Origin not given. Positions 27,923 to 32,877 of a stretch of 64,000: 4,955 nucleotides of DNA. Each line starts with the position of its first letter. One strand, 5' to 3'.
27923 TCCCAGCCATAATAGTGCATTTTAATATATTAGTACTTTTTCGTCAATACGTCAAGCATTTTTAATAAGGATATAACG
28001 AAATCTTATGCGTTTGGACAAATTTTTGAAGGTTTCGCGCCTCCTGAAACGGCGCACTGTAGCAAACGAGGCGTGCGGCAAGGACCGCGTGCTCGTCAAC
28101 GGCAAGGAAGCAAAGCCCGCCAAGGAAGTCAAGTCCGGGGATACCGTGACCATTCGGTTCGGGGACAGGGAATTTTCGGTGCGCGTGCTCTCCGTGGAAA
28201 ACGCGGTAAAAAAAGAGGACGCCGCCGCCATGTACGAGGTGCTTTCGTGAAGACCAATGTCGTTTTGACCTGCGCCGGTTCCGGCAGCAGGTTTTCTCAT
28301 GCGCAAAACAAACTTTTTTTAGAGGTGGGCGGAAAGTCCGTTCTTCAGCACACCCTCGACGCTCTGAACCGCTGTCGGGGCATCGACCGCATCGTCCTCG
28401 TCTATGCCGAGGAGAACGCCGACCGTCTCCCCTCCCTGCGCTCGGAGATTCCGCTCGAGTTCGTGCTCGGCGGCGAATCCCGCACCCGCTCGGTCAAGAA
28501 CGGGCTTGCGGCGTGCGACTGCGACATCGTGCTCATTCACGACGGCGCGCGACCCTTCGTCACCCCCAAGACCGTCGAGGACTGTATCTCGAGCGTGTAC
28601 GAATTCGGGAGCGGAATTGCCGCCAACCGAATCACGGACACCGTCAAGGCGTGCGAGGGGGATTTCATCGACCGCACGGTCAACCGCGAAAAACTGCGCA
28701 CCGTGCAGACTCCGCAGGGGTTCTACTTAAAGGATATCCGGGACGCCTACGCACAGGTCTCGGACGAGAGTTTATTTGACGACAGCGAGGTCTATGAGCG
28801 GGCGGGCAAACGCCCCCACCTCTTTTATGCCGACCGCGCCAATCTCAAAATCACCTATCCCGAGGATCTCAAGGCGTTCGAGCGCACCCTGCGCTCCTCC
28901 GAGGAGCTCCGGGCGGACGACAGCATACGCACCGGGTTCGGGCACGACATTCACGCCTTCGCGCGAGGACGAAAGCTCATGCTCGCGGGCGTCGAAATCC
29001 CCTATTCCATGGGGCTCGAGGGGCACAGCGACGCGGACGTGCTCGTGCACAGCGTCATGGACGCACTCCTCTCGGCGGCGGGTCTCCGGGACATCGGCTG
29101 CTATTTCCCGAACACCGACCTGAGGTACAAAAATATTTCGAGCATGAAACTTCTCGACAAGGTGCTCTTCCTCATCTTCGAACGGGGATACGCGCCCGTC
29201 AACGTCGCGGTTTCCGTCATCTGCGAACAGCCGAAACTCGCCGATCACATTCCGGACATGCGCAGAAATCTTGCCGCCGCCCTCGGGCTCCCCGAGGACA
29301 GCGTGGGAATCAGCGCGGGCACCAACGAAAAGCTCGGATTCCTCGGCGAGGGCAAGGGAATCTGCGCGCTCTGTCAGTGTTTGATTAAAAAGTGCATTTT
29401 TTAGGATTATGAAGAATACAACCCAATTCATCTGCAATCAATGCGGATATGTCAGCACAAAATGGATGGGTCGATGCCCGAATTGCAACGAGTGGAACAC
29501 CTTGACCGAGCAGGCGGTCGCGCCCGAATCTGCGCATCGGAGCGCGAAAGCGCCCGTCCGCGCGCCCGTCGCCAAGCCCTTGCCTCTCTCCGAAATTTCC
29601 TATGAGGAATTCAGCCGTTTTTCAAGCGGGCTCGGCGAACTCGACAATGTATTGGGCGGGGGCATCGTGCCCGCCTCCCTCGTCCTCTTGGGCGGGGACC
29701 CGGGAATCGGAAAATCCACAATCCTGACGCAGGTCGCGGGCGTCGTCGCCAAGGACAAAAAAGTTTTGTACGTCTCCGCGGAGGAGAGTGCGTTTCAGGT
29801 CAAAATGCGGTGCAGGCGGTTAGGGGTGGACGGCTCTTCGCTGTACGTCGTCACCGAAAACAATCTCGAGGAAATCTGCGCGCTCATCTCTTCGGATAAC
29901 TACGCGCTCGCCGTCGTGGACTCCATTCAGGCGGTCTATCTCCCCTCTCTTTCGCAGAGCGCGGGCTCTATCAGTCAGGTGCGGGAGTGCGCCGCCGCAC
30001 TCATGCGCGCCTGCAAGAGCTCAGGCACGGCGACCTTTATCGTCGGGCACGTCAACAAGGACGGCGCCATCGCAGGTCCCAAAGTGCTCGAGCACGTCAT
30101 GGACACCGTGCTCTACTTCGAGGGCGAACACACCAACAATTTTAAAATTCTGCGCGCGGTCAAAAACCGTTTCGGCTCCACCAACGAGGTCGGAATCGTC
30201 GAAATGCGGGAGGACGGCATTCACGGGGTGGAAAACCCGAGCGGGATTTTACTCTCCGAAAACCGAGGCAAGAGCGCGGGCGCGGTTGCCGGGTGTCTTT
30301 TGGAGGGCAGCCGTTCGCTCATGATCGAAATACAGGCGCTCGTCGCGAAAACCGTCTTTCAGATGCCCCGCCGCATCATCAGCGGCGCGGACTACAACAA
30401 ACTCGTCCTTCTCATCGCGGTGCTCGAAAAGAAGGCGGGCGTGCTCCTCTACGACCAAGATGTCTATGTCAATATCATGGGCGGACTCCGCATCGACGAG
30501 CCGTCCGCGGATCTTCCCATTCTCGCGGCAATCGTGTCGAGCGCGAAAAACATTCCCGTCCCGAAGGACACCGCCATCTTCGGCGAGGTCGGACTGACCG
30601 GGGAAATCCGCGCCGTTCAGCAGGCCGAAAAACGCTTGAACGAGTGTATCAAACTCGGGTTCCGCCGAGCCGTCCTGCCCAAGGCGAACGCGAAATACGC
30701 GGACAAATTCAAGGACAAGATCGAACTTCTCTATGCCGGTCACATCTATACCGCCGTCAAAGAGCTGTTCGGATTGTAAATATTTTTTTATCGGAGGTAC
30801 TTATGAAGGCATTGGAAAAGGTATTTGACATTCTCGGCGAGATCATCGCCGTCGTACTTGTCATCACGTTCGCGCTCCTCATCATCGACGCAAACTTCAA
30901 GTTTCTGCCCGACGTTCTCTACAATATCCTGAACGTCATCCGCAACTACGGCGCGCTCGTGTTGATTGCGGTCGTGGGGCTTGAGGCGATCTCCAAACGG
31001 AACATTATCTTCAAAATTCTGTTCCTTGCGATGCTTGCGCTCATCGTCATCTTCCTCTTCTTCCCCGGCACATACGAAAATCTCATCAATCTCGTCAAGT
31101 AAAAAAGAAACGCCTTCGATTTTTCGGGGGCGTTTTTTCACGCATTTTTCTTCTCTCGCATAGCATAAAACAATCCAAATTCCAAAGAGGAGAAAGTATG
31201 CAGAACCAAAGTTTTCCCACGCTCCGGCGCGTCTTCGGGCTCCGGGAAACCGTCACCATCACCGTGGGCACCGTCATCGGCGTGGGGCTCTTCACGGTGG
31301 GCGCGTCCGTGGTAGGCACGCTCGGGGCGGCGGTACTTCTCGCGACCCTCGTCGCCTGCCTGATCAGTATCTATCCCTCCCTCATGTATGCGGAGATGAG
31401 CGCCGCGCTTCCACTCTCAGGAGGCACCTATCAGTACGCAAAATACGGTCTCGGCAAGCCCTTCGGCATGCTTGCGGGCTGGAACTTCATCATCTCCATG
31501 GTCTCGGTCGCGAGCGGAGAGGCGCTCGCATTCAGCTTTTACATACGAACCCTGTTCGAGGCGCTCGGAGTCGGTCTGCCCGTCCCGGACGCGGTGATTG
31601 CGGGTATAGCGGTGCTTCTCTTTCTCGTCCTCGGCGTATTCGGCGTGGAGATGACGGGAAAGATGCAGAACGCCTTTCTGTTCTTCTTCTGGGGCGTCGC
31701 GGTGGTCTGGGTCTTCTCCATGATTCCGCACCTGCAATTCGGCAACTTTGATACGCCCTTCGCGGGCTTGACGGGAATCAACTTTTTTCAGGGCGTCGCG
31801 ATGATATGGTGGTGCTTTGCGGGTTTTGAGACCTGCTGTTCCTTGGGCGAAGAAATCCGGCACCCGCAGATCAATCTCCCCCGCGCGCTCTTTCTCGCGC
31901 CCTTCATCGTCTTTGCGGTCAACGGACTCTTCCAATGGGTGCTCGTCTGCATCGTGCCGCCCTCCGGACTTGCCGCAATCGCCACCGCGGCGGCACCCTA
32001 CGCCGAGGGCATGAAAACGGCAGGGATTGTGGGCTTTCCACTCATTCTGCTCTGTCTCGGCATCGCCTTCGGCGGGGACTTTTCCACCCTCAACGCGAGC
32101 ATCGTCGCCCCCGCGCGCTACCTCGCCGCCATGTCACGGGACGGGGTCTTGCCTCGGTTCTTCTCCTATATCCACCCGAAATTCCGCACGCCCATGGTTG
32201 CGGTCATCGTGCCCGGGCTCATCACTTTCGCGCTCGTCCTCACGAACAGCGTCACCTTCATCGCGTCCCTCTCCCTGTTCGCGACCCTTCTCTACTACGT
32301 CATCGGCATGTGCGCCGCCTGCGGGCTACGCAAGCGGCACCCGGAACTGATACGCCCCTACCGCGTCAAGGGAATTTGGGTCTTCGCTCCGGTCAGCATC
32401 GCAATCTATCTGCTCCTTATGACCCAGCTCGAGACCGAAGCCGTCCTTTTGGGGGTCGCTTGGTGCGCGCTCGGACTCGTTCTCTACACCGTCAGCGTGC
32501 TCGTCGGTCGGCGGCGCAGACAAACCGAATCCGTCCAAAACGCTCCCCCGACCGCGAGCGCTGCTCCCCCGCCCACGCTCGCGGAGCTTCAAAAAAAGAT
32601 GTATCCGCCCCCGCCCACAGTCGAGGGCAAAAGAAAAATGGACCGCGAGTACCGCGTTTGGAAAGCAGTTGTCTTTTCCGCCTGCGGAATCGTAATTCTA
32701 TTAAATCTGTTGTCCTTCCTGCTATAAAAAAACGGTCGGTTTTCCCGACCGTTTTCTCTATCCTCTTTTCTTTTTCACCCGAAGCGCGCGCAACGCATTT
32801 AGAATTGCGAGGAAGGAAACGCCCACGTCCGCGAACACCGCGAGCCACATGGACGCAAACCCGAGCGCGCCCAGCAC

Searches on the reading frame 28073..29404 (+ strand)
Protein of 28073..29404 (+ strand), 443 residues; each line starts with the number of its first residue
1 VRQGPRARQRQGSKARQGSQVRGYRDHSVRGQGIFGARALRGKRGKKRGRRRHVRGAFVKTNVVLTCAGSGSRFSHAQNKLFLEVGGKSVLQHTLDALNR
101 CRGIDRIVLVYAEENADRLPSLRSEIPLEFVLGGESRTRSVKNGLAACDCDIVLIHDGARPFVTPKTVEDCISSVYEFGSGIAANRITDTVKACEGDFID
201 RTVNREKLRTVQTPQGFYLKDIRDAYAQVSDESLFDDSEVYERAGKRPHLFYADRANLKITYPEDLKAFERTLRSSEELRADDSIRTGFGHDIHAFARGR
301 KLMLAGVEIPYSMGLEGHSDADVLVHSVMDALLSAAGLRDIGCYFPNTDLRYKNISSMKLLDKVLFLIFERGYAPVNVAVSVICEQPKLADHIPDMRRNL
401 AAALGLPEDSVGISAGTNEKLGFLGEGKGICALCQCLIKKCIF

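Call 19: search_protein_families(library=pfam, proteins=[window:28073-29404:+], max_evalue=0.001)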
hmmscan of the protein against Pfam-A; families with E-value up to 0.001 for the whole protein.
window:28073-29404:+ (443 aa): 3 families
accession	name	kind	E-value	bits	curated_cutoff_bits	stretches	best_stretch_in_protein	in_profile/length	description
PF02542.21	YgbB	-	3.8e-58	196.7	26.7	1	285-438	1-154/155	YgbB family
PF01128.25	IspD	-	4.9e-50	170.8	27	1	63-273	3-219/221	2-C-methyl-D-erythritol 4-phosphate cytidylyltransferase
PF12804.13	NTP_transf_3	-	1.4e-10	42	27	1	64-184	2-120/160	MobA-like NTP transferase domain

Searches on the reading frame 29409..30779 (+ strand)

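Call 19: search_protein_families(library=pfam, proteins=[window:29409-30779:+], max_evalue=0.001)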
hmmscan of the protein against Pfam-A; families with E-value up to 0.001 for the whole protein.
window:29409-30779:+ (456 aa): 8 families
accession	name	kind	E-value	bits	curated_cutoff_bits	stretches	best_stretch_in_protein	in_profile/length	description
PF06745.19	ATPase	-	1.4e-14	54.4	26.6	1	73-144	3-76/231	KaiC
PF18073.7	Zn_ribbon_LapB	-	1.1e-13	51.1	25.7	1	7-34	1-28/28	Rubredoxin metal binding domain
PF13481.12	AAA_25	-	1.8e-13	51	27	1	67-220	11-195/195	AAA domain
PF13541.12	ChlI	-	1.8e-10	41.2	27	1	344-427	37-121/121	Subunit ChlI of Mg-chelatase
PF05362.19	Lon_C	-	6.3e-08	32.9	21.1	1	350-438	94-183/205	Lon protease (S16) C-terminal proteolytic domain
PF03796.21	DnaB_C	-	7.7e-07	29.2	27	1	72-145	3-79/255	DnaB-like helicase C terminal domain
PF00154.27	RecA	-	2.4e-05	24.4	27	1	65-177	27-143/262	recA bacterial DNA recombination protein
PF25199.1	nSTAND_NTPase5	-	0.00029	21.1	34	1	90-149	42-102/145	Novel STAND NTPase 5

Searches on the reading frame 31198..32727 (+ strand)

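Call 19: search_protein_families(library=pfam, proteins=[window:31198-32727:+], max_evalue=0.001)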
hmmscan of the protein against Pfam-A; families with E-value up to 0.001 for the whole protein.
window:31198-32727:+ (509 aa): 2 families
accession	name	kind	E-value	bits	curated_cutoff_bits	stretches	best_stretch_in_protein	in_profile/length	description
PF13520.12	AA_permease_2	-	3.7e-42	145.2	27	1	13-409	1-404/427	Amino acid permease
PF00324.27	AA_permease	-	1.4e-31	110.1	24.6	1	19-409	3-419/470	Amino acid permease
